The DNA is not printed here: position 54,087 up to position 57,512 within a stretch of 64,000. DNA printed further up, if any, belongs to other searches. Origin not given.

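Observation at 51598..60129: Terminator-insulated six-gene operon: pseudokinase, Hanks kinase, Upf1-like SF1 helicase, wHTH/acidic protein and two membrane proteins. Candidate undescribed defence/conflict system.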

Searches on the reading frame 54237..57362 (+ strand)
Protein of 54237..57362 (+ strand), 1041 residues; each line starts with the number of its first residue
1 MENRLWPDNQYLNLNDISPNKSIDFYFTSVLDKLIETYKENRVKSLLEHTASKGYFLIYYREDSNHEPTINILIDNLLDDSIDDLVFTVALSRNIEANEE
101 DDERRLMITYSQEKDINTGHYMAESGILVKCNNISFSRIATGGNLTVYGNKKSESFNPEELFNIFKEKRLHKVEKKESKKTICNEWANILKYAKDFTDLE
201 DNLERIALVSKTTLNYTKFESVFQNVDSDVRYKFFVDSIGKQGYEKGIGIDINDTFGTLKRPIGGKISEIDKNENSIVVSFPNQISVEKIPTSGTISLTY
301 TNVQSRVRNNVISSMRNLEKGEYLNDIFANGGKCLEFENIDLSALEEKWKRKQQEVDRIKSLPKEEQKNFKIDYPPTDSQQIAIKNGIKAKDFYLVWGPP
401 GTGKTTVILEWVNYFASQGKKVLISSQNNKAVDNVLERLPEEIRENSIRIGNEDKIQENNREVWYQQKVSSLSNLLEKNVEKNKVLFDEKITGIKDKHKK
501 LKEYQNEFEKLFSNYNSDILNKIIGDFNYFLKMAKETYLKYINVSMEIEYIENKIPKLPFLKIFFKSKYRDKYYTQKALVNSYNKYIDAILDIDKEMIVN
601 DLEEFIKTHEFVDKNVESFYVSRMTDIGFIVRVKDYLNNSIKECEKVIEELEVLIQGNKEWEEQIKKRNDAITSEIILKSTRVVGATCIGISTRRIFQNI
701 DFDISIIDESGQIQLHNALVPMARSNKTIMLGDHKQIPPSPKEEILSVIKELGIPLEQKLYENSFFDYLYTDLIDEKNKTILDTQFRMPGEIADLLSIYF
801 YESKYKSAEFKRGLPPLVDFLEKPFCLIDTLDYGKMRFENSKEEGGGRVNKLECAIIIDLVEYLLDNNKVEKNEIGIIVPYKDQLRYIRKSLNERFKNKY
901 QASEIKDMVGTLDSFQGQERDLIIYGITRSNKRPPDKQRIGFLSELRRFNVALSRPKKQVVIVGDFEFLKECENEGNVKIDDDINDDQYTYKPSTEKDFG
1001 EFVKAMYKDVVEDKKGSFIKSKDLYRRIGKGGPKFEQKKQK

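Call 3: search_protein_families(library=pfam, proteins=[window:54237-57362:+], max_evalue=0.1)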
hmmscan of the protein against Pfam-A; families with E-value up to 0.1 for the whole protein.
window:54237-57362:+ (1041 aa): 23 families
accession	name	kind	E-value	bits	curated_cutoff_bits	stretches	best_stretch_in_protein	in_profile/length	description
PF13086.12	AAA_11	-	2.9e-41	142.4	27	1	378-739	4-252/257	AAA domain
PF13087.12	AAA_12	-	7.9e-41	140.2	27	1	761-965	1-193/195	AAA domain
PF13245.12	AAA_19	-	1.9e-10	41.5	25.1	1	380-444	1-66/134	AAA domain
PF13604.12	AAA_30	-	3.4e-08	33.9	27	1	378-437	4-64/191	AAA domain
PF04851.21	ResIII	-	9.9e-06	26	22.5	1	375-504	3-149/164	Type III restriction enzyme, res subunit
PF01443.25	Viral_helicase1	-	1.1e-05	25.8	21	0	700-752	58-115/228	Viral superfamily 1 RNA helicase core domain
PF01637.24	ATPase_2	-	7.7e-05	23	33.2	1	391-516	20-147/225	ATPase domain predominantly from Archaea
PF13481.12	AAA_25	-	0.00013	22.1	27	1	378-428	20-72/195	AAA domain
PF00580.27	UvrD-helicase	-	0.00035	20.8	23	1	380-589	5-182/271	UvrD/REP helicase N-terminal domain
PF06745.19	ATPase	-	0.00064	19.6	26.6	1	384-481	12-116/231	KaiC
PF09848.15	SLFN-g3_helicase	-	0.00073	19.3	24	1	392-489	2-87/354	Schlafen group 3, DNA/RNA helicase domain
PF00004.35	AAA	-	0.0015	19.4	21.2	1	395-494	2-69/131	ATPase family associated with various cellular activities (AAA)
PF03796.21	DnaB_C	-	0.0029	17.5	27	1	385-462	13-90/255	DnaB-like helicase C terminal domain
PF13191.12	AAA_16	-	0.0033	18.4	32.6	1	393-425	26-57/167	AAA ATPase domain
PF13401.12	AAA_22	-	0.0053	17.5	27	1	390-444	4-59/130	AAA domain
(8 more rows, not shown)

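Call 4: search_protein_families(library=padloc, proteins=[window:54237-57362:+], max_evalue=0.1)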
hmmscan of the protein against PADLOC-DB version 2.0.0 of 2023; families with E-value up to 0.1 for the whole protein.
window:54237-57362:+ (1041 aa): 10 families
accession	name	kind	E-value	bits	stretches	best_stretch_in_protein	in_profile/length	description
PDLC03920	MkoA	-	6.7e-107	357.1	1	167-982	413-1082/1112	-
PDLC03921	MkoA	-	1.8e-80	269.2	1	5-974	735-1574/1607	-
PDLC03924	MkoC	-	2.2e-35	120.1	3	830-975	811-953/1136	-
PDLC05009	PDC-S37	-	1.5e-19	67.3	3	699-740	935-976/1550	-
PDLC02194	Hhe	-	1.2e-09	34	2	700-740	1379-1419/1911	-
PDLC04140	mad8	-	3.1e-06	24.9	1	381-448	17-70/314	mads_8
PDLC01439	typeIV_DinG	-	0.00017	18.4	1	372-441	12-82/575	CAS-IV-A; associated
PDLC02895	DpdJ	-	0.00025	15.9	0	702-809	193-292/2112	DpdJ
PDLC00967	Cas8a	-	0.014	12.2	1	599-672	218-290/316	"CRISPR-associated protein Cas8a1/Csx13, MYXAN subtype"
PDLC04173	GajB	-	0.019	11.9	0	395-447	13-65/471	-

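Call 6: search_protein_families(library=ncbifam, proteins=[window:54237-57362:+], max_evalue=0.1)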
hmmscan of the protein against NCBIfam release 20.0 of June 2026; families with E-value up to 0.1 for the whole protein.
window:54237-57362:+ (1041 aa): 15 families
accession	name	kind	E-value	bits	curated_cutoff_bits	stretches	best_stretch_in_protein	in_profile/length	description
TIGR00376.1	TIGR00376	hypoth_equivalog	1.1e-64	219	348.9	2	646-971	309-616/639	IGHMBP2 family helicase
NF040671.1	PLuB_AAA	exception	2.6e-43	147.7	999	2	693-966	954-1232/1256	PLuB system helicase-like protein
NF058533.1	antiphage_ProA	equivalog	8.9e-23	79.7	1500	3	700-740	1302-1342/1903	anti-phage protein ProA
NF042953.1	Hhe_antiphage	equivalog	3.7e-10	37.9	2000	2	699-740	1279-1320/1797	DUF4011 domain-containing anti-phage protein Hhe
TIGR01448.2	helicase_RecD2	equivalog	1.2e-08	33.5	500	1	343-424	284-364/713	SF1B family DNA helicase RecD2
TIGR01447.1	recD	equivalog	2e-06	26.7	310.15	1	364-421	129-193/597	exodeoxyribonuclease V subunit alpha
TIGR03600.1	phage_DnaB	exception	0.00053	19.1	498.65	1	384-439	187-242/421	phage replicative helicase, DnaB family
TIGR00064.1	ftsY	equivalog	0.00092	18.5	260.7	1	349-426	36-114/279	signal recognition particle-docking protein FtsY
TIGR00416.1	sms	equivalog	0.0053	15.6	403.05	1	350-430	56-133/454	DNA repair protein RadA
NF041000.1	ATPase_ComGA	equivalog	0.027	13.5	300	1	359-424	98-161/267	competence type IV pilus ATPase ComGA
TIGR02768.1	TraA_Ti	equivalog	0.028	12.7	590.45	0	373-431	357-415/751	Ti-type conjugative transfer relaxase TraA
TIGR03420.1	DnaA_homol_Hda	equivalog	0.034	13.7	194.8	1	388-439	35-88/226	DnaA regulatory inactivator Hda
TIGR03485.1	cas_csx13_N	hypoth_equivalog_domain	0.055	12.2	80.85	0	599-672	218-290/316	type I-MYXAN CRISPR-associated Cas8a1/Cmx1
NF002187.0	PRK01045.1-1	equivalog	0.061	12.4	276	0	181-242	132-192/282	4-hydroxy-3-methylbut-2-enyl diphosphate reductase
TIGR01350.1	lipoamide_DH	equivalog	0.085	11.5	408.8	0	661-713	153-205/461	dihydrolipoyl dehydrogenase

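Call 12: find_encoding_contigs(protein=window:54237-57362:+, flank=10000, max_places=6)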
Protein window:54237-57362:+ (1041 aa): 2 contigs read that carry it; 2 places shown.
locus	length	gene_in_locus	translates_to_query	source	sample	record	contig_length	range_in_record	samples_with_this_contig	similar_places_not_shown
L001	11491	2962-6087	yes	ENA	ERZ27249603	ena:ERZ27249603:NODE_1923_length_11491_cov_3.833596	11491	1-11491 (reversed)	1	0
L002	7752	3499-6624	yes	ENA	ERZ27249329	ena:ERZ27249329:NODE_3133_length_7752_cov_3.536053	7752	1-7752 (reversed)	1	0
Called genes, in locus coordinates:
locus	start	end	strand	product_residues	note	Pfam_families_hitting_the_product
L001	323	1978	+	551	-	PF00069:Pkinase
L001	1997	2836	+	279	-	PF00069:Pkinase, PF07714:PK_Tyr_Ser-Thr, PF12330:Haspin_kinase (weak)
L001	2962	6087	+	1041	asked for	PF01443:Viral_helicase1 (faint), PF04851:ResIII (faint), PF13086:AAA_11, PF13245:AAA_19 (weak), PF13604:AAA_30 (weak), PF13087:AAA_12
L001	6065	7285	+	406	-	-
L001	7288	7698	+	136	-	-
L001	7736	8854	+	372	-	-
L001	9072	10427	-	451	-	PF13401:AAA_22 (faint), PF13173:AAA_14, PF13635:DUF4143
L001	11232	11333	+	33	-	-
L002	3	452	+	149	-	?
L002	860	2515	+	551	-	PF00069:Pkinase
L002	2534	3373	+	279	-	PF00069:Pkinase, PF07714:PK_Tyr_Ser-Thr, PF12330:Haspin_kinase (weak)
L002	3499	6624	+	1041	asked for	PF01443:Viral_helicase1 (faint), PF04851:ResIII (faint), PF13086:AAA_11, PF13245:AAA_19 (weak), PF13604:AAA_30 (weak), PF13087:AAA_12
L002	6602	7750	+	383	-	?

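Call 14: find_homologous_proteins(query=window:54237-57362:+, max_evalue=1e-10)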
Query window:54237-57362:+ (1041 aa): 518 proteins with E <= 1e-10 among 8000 candidates; the best 120 are listed.
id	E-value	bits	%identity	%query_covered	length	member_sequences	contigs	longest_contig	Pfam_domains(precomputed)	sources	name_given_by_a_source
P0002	0.0e+0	2289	99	100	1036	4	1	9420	PF13087.13,PF13086.13,PF01443.25,PF13604.13,PF13245.13,PF04851.22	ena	-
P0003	7.0e-230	784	52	71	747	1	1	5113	PF13086.13,PF13604.13,PF13245.13,PF00580.28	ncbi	-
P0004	3.1e-136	474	46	36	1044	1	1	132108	PF13087.13,PF13086.13,PF03796.22,PF01443.25,PF13604.13,PF13245.13,PF00580.28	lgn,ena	-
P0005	2.7e-130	454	37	81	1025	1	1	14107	PF13087.13,PF13086.13,PF01443.25,PF13604.13,PF13245.13,PF00580.28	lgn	-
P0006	5.5e-130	453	35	84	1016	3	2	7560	PF13087.13,PF13086.13,PF01443.25,PF13604.13,PF13245.13,PF20720.4,PF00580.28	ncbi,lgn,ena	-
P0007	5.9e-130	453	35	81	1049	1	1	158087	PF13087.13,PF13086.13,PF13604.13,PF13245.13,PF00580.28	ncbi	-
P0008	1.1e-128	449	36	81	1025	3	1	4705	PF13087.13,PF13086.13,PF03796.22,PF01443.25,PF13604.13,PF13245.13,PF00580.28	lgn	-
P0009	1.1e-127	446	48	35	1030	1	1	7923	PF13087.13,PF13086.13,PF03796.22,PF01443.25,PF13604.13,PF13245.13,PF00580.28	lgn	-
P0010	2.6e-127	444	34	85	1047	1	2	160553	PF13087.13,PF13086.13,PF01443.25,PF13604.13,PF13245.13,PF00580.28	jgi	-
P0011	3.5e-127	444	33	30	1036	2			PF13087.13,PF13086.13,PF01443.25,PF13604.13,PF13245.13,PF00580.28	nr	nr:AAA domain-containing protein [Fredinandcohnia onubensis]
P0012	6.7e-127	443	36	81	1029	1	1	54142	PF13087.13,PF13086.13,PF01443.25,PF13604.13,PF13245.13,PF00580.28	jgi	-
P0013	3.8e-126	440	35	81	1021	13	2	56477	PF13087.13,PF13086.13,PF01443.25,PF13604.13,PF13245.13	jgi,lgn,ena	-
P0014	4.0e-126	440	35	81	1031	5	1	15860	PF13087.13,PF13086.13,PF03796.22,PF01443.25,PF13604.13,PF13245.13,PF00580.28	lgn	-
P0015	7.8e-126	439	33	81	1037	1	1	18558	PF13087.13,PF13086.13,PF01443.25,PF13604.13,PF13245.13,PF00580.28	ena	-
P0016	1.1e-125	439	35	81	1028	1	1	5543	PF13087.13,PF13086.13,PF01443.25,PF13604.13,PF13245.13,PF09848.16,PF00580.28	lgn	-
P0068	3.1e-120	421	31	98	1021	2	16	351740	PF13087.13,PF13086.13,PF01443.25,PF13604.13,PF13245.13,PF00580.28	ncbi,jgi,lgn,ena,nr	ncbi:MAG: hypothetical protein E7507_03385 [Ruminococcus sp.]|nr:hypothetical protein [Ruminococcus 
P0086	5.5e-119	417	33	90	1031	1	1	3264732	PF13087.13,PF13086.13,PF01443.25,PF13604.13,PF13245.13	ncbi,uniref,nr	ncbi:AAA domain-containing protein [Natranaerofaba carboxydovora]|uniref:AAA domain-containing prote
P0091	1.0e-118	416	35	82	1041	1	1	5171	PF13087.13,PF13086.13,PF01443.25,PF13604.13,PF13245.13,PF00580.28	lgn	-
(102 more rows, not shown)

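Call 15: find_encoding_contigs(protein=P0004, flank=9000, max_places=2)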
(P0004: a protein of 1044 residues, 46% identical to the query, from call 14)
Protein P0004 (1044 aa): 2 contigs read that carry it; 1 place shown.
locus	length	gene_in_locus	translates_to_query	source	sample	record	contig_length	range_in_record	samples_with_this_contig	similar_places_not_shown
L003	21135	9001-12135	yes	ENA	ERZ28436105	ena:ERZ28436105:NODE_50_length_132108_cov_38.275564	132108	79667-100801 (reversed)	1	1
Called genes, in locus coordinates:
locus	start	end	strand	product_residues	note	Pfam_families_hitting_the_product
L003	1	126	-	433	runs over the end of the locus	PF00501:AMP-binding, PF14535:AMP-binding_C_2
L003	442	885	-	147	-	PF13673:Acetyltransf_10, PF00583:Acetyltransf_1, PF13508:Acetyltransf_7 (weak)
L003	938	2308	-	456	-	PF00291:PALP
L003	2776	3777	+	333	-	PF02540:NAD_synthase (weak), PF00958:GMP_synt_C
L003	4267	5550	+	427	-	PF12708:Pect-lyase_RHGA_epim (faint), PF00295:Glyco_hydro_28, PF13229:Beta_helix (faint)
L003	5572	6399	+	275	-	PF04055:Radical_SAM, PF13186:SPASM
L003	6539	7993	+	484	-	-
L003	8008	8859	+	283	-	PF00069:Pkinase, PF07714:PK_Tyr_Ser-Thr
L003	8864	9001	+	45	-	-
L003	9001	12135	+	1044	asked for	PF00580:UvrD-helicase, PF01443:Viral_helicase1 (faint), PF03796:DnaB_C (weak), PF13086:AAA_11, PF13245:AAA_19 (weak), PF13604:AAA_30 (faint), PF13087:AAA_12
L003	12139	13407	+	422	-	PF24409:wHTH-PRTase_assc (weak)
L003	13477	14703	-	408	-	-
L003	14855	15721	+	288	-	-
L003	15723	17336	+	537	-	PF02534:T4SS-DNA_transf, PF10412:TrwB_AAD_bind, PF12696:TraG-D_C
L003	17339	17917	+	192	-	PF00574:CLP_protease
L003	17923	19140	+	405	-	PF09002:Card1_endonuc (weak)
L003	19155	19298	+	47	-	-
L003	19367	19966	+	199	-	PF00702:Hydrolase, PF12710:HAD (weak)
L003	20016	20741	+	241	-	PF00881:Nitroreductase, PF14512:TM1586_NiRdase (faint)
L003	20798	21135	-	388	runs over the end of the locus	PF06202:GDE_C (weak), PF17389:Bac_rhamnosid6H, PF22422:MGH1-like_GH, PF03200:Glyco_hydro_63 (weak), PF01204:Trehalase, PF03200:Glyco_hydro_63 (weak)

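Call 16: find_encoding_contigs(protein=P0068, flank=9000, max_places=2)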
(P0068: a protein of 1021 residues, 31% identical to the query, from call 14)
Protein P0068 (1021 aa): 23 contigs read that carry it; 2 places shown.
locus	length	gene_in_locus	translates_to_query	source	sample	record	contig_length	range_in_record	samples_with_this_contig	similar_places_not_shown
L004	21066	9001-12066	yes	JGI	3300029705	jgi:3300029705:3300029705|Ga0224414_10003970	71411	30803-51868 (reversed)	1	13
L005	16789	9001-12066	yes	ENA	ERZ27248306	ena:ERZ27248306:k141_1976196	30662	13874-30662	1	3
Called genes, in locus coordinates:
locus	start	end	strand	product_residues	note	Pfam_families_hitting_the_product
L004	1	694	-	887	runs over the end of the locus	-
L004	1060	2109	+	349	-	PF01590:GAF, PF00990:GGDEF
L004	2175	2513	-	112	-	PF12844:HTH_19 (weak), PF13560:HTH_31 (weak), PF01381:HTH_3 (weak)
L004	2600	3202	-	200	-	-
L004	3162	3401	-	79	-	-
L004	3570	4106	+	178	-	PF13306:LRR_5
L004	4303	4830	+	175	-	-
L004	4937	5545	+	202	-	-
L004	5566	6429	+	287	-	-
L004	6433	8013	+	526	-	-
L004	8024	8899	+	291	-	PF00069:Pkinase, PF07714:PK_Tyr_Ser-Thr, PF01636:APH (faint)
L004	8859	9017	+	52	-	-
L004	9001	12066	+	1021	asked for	PF00580:UvrD-helicase, PF13086:AAA_11, PF13604:AAA_30 (faint), PF01443:Viral_helicase1 (faint), PF13245:AAA_19 (weak), PF13087:AAA_12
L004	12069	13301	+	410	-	-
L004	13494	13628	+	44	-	-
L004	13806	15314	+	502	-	PF01841:Transglut_core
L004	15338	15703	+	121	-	-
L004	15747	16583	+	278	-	-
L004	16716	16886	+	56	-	-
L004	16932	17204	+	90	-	-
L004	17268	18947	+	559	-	PF07638:Sigma70_ECF (weak), PF04542:Sigma70_r2 (weak), PF13855:LRR_8 (faint), PF04545:Sigma70_r4, PF08281:Sigma70_r4_2, PF13306:LRR_5, PF05725:FNIP (faint), PF13306:LRR_5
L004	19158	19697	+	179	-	PF04014:MazE_antitoxin, PF15714:SpoVT_C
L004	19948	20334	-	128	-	-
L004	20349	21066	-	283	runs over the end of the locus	PF01734:Patatin, PF19890:DUF6363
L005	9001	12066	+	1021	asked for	PF00580:UvrD-helicase, PF13086:AAA_11, PF13604:AAA_30 (faint), PF01443:Viral_helicase1 (faint), PF13245:AAA_19 (weak), PF13087:AAA_12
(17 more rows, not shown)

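Call 17: find_encoding_contigs(protein=P0086, flank=9000, max_places=2)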
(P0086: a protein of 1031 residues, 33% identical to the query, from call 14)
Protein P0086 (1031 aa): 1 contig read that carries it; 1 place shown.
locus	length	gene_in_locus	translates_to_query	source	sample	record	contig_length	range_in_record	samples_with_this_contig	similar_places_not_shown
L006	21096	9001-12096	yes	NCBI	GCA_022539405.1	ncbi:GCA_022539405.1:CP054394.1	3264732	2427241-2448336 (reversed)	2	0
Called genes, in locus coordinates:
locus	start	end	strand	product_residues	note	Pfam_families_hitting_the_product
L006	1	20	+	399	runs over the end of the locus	PF04932:Wzy_C (weak)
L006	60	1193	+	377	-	PF13439:Glyco_transf_4 (weak), PF13477:Glyco_trans_4_2, PF13579:Glyco_trans_4_4 (weak), PF00534:Glycos_transf_1, PF13692:Glyco_trans_1_4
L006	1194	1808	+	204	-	PF02397:Bac_transf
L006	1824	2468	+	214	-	PF00132:Hexapep (faint), PF17836:PglD_N, PF25084:LbH_EIF2B (weak), PF25087:GMPPB_C (faint)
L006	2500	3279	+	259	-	-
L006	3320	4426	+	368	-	PF01041:DegT_DnrJ_EryC1, PF01053:Cys_Met_Meta_PP (weak), PF00266:Aminotran_5 (faint), PF01212:Beta_elim_lyase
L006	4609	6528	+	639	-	-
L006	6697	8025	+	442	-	PF00069:Pkinase, PF07714:PK_Tyr_Ser-Thr (weak)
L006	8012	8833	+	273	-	PF12330:Haspin_kinase (weak), PF07714:PK_Tyr_Ser-Thr, PF00069:Pkinase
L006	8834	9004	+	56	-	-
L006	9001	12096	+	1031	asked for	PF13086:AAA_11, PF13245:AAA_19, PF13604:AAA_30 (faint), PF01443:Viral_helicase1 (faint), PF13086:AAA_11, PF13087:AAA_12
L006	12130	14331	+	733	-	-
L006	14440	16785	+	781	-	PF04932:Wzy_C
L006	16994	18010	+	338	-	PF07833:Cu_amine_oxidN1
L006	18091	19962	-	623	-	PF13727:CoA_binding_3, PF00106:adh_short (weak), PF01073:3Beta_HSD, PF01370:Epimerase, PF02719:Polysacc_synt_2, PF04321:RmlD_sub_bind, PF07993:NAD_binding_4 (weak), PF16363:GDP_Man_Dehyd, +1 more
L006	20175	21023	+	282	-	PF00483:NTP_transferase, PF12804:NTP_transf_3 (weak)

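Call 18: find_encoding_contigs(protein=P0003, flank=9000, max_places=2)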
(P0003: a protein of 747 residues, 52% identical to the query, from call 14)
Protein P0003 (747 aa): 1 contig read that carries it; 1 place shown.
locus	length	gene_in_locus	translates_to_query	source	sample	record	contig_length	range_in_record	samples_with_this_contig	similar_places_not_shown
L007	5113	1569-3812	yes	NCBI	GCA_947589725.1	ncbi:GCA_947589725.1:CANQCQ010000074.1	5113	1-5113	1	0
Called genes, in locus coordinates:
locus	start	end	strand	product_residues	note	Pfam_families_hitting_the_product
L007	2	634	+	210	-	?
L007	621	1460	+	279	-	PF12330:Haspin_kinase (faint), PF00069:Pkinase, PF07714:PK_Tyr_Ser-Thr, PF03109:ABC1 (weak)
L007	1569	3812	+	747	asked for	PF00580:UvrD-helicase (weak), PF13086:AAA_11, PF13245:AAA_19, PF13604:AAA_30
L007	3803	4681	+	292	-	PF13087:AAA_12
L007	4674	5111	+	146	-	?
